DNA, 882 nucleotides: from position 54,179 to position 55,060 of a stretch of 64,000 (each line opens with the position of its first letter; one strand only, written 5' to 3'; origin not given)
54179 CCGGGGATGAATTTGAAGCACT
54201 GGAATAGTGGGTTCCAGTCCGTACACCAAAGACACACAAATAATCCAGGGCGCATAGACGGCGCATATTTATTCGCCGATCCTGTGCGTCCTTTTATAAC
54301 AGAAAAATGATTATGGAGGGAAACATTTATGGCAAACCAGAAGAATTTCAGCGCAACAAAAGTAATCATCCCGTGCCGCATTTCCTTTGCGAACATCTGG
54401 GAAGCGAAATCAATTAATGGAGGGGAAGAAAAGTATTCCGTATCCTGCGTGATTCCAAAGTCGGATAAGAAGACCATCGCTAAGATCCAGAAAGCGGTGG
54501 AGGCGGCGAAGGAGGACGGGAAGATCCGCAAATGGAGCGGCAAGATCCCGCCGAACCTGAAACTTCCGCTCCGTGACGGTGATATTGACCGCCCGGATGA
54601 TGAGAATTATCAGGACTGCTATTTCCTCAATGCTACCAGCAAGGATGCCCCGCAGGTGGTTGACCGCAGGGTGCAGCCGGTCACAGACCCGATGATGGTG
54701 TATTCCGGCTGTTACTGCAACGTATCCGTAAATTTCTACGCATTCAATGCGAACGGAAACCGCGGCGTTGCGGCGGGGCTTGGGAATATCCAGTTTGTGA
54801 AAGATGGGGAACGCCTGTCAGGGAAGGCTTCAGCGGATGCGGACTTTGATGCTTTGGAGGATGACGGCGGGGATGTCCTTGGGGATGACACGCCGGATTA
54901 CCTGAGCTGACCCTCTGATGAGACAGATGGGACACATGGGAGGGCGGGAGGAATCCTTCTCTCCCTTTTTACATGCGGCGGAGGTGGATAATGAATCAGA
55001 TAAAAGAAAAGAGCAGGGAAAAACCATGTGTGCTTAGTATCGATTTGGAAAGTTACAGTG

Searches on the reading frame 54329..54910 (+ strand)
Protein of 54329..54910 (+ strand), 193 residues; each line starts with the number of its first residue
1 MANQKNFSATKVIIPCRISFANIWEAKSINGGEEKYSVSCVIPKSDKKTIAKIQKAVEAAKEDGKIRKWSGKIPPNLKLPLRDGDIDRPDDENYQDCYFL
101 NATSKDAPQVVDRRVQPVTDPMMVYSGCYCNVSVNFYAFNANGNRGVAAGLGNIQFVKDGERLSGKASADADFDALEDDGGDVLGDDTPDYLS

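Call 13: search_protein_families(library=pfam, proteins=[window:54329-54910:+], max_evalue=0.001)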
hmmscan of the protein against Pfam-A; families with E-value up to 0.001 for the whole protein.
window:54329-54910:+ (193 aa): 1 family
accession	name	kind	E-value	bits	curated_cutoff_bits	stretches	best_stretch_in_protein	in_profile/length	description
PF10991.15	Enc34_ssDNA-bd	-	1.9e-72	243.1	26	1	10-182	1-174/176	Enterobacter phage Enc34, ssDNA-binding protein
